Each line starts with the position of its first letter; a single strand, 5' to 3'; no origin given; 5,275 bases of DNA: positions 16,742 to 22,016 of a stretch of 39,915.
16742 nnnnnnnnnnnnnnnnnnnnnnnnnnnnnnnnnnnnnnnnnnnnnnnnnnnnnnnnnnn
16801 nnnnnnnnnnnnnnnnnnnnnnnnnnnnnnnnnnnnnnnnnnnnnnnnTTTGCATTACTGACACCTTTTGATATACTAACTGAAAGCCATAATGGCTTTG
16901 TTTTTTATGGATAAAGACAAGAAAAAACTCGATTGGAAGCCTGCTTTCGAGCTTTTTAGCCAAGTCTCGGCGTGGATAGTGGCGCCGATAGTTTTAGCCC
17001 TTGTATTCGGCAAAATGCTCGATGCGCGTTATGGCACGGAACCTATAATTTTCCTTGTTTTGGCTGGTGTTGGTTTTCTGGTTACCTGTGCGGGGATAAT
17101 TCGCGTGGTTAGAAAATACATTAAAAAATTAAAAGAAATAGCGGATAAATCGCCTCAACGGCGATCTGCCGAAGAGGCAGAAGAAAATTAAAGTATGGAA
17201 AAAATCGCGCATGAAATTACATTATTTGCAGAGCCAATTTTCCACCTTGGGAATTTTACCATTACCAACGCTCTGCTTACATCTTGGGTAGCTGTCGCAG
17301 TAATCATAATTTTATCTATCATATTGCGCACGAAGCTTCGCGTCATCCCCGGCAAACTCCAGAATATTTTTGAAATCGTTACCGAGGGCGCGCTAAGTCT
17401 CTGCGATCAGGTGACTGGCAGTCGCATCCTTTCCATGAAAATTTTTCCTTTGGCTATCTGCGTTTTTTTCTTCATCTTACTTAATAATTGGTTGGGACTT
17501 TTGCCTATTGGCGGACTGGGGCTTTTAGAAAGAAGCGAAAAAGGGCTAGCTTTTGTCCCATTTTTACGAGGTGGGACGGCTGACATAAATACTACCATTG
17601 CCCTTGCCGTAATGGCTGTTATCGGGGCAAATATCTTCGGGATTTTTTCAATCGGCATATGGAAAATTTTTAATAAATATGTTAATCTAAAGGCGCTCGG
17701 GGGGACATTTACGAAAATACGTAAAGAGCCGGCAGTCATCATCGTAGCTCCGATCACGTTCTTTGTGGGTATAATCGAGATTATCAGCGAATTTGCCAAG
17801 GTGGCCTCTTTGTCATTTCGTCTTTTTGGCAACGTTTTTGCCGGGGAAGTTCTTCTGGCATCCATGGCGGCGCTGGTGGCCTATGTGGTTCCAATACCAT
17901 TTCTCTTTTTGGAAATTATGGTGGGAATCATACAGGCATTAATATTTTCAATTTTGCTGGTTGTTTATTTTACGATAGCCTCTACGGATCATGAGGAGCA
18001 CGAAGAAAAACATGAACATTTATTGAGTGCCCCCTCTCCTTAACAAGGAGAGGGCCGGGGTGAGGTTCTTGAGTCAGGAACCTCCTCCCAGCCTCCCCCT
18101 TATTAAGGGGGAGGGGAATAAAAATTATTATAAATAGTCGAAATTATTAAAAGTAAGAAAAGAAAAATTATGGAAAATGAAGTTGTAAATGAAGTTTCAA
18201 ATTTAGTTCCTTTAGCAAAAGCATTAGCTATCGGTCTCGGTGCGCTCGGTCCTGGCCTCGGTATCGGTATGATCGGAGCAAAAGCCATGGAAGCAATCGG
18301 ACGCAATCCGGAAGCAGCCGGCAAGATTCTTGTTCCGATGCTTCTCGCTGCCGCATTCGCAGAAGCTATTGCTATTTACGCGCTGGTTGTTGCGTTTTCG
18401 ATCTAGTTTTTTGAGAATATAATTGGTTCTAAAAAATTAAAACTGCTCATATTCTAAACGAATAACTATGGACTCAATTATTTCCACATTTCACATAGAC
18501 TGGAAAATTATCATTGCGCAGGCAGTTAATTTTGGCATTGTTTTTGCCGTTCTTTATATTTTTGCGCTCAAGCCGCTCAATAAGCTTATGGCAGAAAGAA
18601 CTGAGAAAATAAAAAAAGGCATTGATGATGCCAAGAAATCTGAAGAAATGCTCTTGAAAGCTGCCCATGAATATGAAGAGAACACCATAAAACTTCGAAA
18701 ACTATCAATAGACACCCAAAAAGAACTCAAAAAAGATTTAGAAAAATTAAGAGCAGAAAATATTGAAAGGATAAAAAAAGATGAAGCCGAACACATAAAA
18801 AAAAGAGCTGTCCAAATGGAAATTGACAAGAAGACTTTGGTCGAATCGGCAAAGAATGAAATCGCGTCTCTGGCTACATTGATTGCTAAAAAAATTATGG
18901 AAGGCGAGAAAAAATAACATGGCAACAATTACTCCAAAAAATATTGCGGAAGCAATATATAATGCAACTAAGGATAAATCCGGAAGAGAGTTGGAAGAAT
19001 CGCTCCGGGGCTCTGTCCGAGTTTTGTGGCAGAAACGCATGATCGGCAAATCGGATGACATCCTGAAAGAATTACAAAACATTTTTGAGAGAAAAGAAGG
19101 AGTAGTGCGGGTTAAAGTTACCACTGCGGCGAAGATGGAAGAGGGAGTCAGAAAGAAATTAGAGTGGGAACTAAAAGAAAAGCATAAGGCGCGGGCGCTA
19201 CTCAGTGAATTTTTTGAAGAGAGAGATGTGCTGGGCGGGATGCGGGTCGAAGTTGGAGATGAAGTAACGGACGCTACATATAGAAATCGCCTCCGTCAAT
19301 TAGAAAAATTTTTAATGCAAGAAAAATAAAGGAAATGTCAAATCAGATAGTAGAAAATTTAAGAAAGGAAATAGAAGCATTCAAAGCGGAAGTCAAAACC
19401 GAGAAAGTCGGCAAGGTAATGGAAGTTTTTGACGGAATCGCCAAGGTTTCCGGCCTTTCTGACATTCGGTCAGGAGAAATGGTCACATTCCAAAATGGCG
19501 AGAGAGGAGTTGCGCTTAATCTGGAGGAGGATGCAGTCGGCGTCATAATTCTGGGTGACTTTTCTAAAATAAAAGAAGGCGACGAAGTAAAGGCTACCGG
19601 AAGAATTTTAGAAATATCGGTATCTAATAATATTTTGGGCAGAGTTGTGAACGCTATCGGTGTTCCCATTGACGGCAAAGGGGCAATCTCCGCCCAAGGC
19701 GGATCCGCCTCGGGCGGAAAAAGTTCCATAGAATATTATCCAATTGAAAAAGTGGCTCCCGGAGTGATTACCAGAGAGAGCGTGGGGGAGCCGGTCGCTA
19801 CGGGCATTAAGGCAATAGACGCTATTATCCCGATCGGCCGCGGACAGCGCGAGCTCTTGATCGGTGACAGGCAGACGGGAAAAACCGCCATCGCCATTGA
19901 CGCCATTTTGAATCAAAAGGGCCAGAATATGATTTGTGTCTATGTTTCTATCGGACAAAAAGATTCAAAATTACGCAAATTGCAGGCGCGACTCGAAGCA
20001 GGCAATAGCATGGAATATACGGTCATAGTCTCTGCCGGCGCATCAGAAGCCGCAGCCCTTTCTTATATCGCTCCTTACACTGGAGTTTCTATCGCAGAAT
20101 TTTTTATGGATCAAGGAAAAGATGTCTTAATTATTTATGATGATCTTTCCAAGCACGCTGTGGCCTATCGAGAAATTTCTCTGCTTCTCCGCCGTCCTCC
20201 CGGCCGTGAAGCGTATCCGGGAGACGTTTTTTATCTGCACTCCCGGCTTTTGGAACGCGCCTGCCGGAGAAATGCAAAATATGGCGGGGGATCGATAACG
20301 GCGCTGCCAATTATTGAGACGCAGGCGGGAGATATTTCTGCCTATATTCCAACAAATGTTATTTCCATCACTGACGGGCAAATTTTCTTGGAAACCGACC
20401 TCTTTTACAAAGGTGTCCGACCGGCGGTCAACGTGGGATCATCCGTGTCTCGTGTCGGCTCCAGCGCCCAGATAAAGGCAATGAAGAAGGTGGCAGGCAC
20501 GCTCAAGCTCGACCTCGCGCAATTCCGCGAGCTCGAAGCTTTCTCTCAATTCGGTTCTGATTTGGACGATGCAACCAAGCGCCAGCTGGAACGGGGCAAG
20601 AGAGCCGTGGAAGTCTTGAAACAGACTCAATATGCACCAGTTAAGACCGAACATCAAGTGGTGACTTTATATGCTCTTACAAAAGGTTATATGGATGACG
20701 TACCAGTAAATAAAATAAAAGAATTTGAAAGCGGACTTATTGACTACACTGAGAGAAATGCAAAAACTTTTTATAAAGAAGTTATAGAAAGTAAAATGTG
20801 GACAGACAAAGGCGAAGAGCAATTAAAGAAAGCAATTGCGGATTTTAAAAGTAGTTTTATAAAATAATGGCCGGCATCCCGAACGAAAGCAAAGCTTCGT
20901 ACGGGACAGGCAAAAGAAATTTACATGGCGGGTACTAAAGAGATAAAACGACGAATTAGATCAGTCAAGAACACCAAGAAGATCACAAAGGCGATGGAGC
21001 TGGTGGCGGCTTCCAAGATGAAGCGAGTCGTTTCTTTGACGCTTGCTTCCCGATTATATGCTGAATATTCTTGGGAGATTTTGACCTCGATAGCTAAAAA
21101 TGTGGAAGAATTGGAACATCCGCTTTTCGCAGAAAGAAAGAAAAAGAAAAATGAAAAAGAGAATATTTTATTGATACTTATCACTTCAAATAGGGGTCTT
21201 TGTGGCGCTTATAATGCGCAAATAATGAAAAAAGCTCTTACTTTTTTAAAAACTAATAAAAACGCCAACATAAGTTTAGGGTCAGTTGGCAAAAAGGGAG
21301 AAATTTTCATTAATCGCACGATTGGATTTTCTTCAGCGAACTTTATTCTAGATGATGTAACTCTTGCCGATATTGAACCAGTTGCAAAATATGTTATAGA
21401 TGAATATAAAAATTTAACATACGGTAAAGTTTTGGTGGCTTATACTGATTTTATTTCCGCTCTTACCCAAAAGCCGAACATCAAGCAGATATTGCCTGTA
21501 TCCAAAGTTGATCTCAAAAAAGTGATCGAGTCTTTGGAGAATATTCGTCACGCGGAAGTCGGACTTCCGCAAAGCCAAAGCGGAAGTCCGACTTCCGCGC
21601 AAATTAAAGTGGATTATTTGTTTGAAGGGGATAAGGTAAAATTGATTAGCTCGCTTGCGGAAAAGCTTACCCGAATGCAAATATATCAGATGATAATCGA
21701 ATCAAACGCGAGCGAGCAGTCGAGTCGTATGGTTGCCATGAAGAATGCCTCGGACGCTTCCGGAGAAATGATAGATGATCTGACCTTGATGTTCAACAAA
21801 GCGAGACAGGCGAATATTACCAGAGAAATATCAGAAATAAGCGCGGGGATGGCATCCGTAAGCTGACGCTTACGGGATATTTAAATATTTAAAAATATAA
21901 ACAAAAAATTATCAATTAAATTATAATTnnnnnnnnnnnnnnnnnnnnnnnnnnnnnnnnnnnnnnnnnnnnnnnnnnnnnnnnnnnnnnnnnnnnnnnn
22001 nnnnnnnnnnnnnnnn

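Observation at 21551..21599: Twin reverse-complement palindromes inside atpG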

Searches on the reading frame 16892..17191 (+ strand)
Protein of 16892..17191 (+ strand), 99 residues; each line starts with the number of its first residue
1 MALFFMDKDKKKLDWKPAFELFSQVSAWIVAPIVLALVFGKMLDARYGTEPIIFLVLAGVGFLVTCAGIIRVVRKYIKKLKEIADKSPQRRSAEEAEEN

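Call 37: search_protein_families(library=pfam, proteins=[window:16892-17191:+], max_evalue=0.0001)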
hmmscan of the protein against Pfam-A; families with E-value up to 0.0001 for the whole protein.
window:16892-17191:+ (99 aa): 1 family
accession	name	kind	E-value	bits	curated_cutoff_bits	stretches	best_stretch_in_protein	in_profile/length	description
PF09527.15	ATPase_gene1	-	1.3e-08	35.2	26.6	1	21-71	3-53/54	Putative F0F1-ATPase subunit Ca2+/Mg2+ transporter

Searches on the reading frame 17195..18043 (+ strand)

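Call 12: search_protein_families(library=pfam, proteins=[window:17195-18043:+])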
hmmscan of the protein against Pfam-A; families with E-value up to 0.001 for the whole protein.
window:17195-18043:+ (282 aa): 1 family
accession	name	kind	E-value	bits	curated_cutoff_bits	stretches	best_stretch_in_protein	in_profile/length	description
PF00119.25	ATP-synt_A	-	2e-39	136.1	33.9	1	28-259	2-216/217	ATP synthase A chain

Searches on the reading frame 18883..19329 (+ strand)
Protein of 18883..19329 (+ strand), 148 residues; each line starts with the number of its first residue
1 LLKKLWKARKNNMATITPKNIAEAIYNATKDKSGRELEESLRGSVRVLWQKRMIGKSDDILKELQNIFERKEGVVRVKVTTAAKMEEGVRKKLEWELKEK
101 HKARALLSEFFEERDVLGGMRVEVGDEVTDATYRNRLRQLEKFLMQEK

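Call 12: search_protein_families(library=pfam, proteins=[window:18883-19329:+])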
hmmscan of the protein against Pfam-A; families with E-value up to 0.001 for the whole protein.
window:18883-19329:+ (148 aa): 1 family
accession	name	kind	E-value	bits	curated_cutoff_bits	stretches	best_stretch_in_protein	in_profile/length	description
PF00213.23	OSCP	-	4.9e-18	66.2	22.3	1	19-142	51-170/172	ATP synthase delta (OSCP) subunit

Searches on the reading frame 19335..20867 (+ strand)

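Call 12: search_protein_families(library=pfam, proteins=[window:19335-20867:+])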
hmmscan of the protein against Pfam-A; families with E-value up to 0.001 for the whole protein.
window:19335-20867:+ (510 aa): 3 families
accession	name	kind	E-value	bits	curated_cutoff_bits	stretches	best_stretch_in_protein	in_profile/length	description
PF00006.31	ATP-synt_ab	-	1.2e-82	277.1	29.5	1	157-372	1-213/213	ATP synthase alpha/beta family, nucleotide-binding domain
PF00306.32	ATP-synt_ab_C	-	1.8e-49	167.7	27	1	379-504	1-126/126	ATP synthase alpha/beta chain, C terminal domain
PF02874.29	ATP-synt_ab_N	-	1.4e-15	57.9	20.9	1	22-89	2-69/69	ATP synthase alpha/beta family, beta-barrel domain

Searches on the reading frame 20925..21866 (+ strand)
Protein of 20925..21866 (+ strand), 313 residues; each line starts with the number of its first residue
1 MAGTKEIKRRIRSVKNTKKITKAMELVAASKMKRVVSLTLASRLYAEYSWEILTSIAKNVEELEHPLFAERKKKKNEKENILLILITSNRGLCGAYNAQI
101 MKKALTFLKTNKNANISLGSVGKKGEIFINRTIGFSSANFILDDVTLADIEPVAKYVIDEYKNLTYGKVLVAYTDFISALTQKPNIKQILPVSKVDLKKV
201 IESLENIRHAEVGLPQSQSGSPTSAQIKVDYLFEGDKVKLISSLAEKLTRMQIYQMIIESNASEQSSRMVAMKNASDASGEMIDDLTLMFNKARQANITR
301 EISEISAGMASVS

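Call 12: search_protein_families(library=pfam, proteins=[window:20925-21866:+])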
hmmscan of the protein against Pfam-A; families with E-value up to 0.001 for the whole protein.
window:20925-21866:+ (313 aa): 1 family
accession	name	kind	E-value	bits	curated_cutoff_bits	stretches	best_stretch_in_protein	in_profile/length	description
PF00231.24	ATP-synt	-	1.1e-78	265.2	39.9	1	4-311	2-284/285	ATP synthase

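Call 14: find_homologous_proteins(query=window:20925-21863:+, max_evalue=1e-20)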
Query window:20925-21863:+ (313 aa): 7959 proteins with E <= 1e-20 among 8000 candidates; the best 120 are listed.
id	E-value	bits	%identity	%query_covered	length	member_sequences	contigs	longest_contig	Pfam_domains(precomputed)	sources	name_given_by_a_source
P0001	3.4e-190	648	100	100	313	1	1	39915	PF00231.25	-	-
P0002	7.4e-148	509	81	100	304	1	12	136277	PF00231.25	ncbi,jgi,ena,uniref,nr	ncbi:ATP synthase F1 subunit gamma [Candidatus Nomurabacteria bacterium RIFCSPLOWO2_02_FULL_40_10]|u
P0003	8.7e-146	502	80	100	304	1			PF00231.25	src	-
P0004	4.5e-132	457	73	100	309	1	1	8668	PF00231.25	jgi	-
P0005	5.5e-130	451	73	100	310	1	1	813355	PF00231.25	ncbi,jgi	ncbi:MAG: ATP synthase F1 subunit gamma [Candidatus Paceibacterota bacterium]|jgi:F-type H+-transpor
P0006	2.0e-129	449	74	100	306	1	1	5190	PF00231.25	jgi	jgi:F-type H+-transporting ATPase subunit gamma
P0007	8.4e-129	447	72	100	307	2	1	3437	PF00231.25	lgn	-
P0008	1.0e-128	446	75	100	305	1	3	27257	PF00231.25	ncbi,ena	-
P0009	2.7e-127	442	73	100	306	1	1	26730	PF00231.25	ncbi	-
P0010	2.0e-126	439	72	100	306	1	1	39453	PF00231.25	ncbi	-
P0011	5.8e-126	437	73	100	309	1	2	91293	PF00231.25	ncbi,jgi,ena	-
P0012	2.8e-125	435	71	100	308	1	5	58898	PF00231.25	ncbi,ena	ncbi:MAG: ATP synthase F1 subunit gamma [Patescibacteria group bacterium]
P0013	3.9e-125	435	72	100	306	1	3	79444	PF00231.25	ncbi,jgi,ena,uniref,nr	ncbi:ATP synthase F1 subunit gamma [Candidatus Nomurabacteria bacterium RIFCSPLOWO2_01_FULL_42_17]|u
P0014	5.8e-125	434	71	100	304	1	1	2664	PF00231.25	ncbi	-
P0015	1.2e-124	433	71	100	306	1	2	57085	PF00231.25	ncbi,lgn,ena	-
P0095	7.5e-116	404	68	100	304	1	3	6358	PF00231.25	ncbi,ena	-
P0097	9.8e-116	404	67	100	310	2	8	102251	PF00231.25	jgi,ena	-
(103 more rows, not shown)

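Call 17: find_encoding_contigs(protein=P0002, flank=10000, max_places=2)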
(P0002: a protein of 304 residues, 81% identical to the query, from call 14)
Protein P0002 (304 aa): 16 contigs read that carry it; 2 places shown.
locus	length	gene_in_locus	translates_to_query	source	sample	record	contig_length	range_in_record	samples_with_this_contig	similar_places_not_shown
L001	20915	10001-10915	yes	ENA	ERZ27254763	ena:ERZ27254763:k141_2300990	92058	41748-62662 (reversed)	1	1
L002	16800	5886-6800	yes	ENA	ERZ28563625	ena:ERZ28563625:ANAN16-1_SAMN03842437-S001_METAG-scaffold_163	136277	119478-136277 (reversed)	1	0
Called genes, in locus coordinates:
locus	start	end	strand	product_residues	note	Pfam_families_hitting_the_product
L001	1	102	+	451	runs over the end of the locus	PF13406:SLT_2 (faint)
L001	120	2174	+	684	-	PF00884:Sulfatase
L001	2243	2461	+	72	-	PF01197:Ribosomal_L31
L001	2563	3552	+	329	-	PF03462:PCRF, PF00472:RF-1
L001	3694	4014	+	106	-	PF22976:RRM_10 (weak), PF00076:RRM_1, PF28442:DUF8400 (faint)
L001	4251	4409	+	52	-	-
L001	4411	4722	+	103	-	-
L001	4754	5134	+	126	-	PF05168:HEPN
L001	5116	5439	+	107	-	PF01909:NTP_transf_2, PF18765:Polbeta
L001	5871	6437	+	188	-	PF00119:ATP-synt_A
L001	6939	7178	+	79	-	PF00137:ATP-synt_C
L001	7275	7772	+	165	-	PF00430:ATP-synt_B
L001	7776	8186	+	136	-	PF00213:OSCP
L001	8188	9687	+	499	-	PF02874:ATP-synt_ab_N, PF00006:ATP-synt_ab, PF00306:ATP-synt_ab_C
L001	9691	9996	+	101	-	-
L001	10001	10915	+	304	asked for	PF00231:ATP-synt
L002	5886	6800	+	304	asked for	PF00231:ATP-synt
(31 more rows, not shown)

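Call 18: find_encoding_contigs(protein=P0095, flank=10000, max_places=2)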
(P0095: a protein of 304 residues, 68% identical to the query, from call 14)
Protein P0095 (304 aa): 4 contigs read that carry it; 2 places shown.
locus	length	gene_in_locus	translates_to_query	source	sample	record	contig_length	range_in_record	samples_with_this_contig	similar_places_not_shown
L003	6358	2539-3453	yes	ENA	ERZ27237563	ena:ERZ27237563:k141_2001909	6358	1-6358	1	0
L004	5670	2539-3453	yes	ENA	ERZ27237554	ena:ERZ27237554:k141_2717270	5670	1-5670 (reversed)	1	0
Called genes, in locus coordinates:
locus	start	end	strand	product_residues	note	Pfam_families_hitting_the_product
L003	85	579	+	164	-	-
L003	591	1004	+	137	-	PF00213:OSCP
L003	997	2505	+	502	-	PF02874:ATP-synt_ab_N, PF00006:ATP-synt_ab, PF00306:ATP-synt_ab_C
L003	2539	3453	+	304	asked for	PF00231:ATP-synt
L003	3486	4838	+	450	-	PF02874:ATP-synt_ab_N, PF00006:ATP-synt_ab, PF22919:ATP-synt_VA_C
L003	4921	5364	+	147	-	PF02823:ATP-synt_DE_N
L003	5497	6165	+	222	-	PF00590:TP_methylase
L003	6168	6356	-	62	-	?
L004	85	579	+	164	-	-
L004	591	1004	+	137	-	PF00213:OSCP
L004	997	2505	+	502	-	PF02874:ATP-synt_ab_N, PF00006:ATP-synt_ab, PF00306:ATP-synt_ab_C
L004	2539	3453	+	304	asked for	PF00231:ATP-synt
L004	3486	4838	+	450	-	PF02874:ATP-synt_ab_N, PF00006:ATP-synt_ab, PF22919:ATP-synt_VA_C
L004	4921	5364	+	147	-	PF02823:ATP-synt_DE_N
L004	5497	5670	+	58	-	?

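Call 27: find_related_loci(query=window:20925-21863:+, collection=metagenome_contigs, flank=6000)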
Query window:20925-21863:+ (313 aa) in metagenome_contigs; peptide patterns used: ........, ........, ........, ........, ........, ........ (x = any residue, [..] = any of these).
600 stretches matched a pattern (row limit reached: there are more); 490 encode a relative of the query (tblastn E <= 1e-3); the best 80 are kept; 80 distinct loci.
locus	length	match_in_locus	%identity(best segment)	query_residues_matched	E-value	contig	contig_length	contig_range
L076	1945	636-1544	69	1-313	1e-139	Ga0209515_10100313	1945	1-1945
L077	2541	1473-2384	66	1-310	3e-135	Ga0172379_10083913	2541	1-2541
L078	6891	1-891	65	7-312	3e-127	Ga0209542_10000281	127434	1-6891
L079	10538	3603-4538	64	1-313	7e-125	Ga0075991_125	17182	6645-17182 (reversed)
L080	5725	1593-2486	67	1-313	2e-124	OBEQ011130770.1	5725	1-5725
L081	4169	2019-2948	63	1-313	1e-123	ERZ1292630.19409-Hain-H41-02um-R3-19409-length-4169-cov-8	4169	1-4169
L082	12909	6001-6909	62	1-313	2e-121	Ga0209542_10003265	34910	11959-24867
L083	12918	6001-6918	63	1-313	1e-120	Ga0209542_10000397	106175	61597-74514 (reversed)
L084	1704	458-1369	60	1-313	3e-121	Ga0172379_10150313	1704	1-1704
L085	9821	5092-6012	57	1-313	1e-103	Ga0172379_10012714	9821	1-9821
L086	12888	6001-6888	54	1-313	4e-102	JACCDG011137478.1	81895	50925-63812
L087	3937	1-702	56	65-313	3e-79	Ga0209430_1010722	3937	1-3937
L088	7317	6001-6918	43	1-312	9e-77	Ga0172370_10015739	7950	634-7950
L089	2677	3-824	48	31-312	2e-77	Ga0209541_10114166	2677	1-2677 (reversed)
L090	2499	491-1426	45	7-312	3e-77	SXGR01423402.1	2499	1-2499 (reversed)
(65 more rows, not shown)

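Call 62: find_encoding_contigs(protein=P0097, flank=1500, max_places=1)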
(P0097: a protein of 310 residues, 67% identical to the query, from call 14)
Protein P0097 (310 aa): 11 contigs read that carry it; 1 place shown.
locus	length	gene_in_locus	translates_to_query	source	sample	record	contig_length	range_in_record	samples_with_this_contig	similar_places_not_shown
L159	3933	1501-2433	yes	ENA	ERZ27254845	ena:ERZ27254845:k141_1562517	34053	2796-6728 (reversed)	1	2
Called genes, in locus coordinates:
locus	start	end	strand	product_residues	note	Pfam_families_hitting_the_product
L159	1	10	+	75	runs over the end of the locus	PF00213:OSCP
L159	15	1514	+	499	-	PF02874:ATP-synt_ab_N, PF00006:ATP-synt_ab, PF00306:ATP-synt_ab_C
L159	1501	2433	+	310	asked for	PF00231:ATP-synt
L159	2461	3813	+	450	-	PF02874:ATP-synt_ab_N, PF00006:ATP-synt_ab, PF22919:ATP-synt_VA_C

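Call 64: predict_structure(alignment_id=A1)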
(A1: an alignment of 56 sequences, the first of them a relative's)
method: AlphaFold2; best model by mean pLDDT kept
length: 313 residues; sequences in the alignment: 56
mean_pLDDT: 71.2   pTM: 0.65
mean pLDDT of the five models: 71.2, 68.5, 67.3, 65.6, 50.2
residues with pLDDT >= 90: 3; 70-90: 195; 50-70: 87; < 50: 28
segments of 3 or more residues with pLDDT < 50: 208-230
pLDDT, mean of each block of 10 residues (from residue 1): 74 82 76 68 53 57 67 76 83 64 81 85 84 76 77 88 85 75 74 62 53 39 40 61 74 81 73 77 80 77 70 49
secondary structure, 60 per line:
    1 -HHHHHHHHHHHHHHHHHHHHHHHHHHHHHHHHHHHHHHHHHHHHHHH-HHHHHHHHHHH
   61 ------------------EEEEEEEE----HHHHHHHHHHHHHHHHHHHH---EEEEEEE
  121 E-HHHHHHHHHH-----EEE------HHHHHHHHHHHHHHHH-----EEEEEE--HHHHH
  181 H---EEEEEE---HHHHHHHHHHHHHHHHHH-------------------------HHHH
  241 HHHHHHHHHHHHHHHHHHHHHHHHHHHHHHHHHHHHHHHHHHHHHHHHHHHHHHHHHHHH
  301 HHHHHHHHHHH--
elements in order: H2-48 H50-60 E79-86 H91-110 E114-121 H123-132 E138-140 H147-162 E168-173 H176-181 E185-190 H194-211 H237-311
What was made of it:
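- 20925..21866 (+): Host gene atpG (F1 gamma subunit, 313 aa). The insert is residues 210-226, in the hypervariable loop before DYLFEG. In the AlphaFold model the only segment with pLDDT below 50 is residues 208-230 (call 64).
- The only segment of the AtpG model with pLDDT below 50 is residues 208-230 (call 64).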
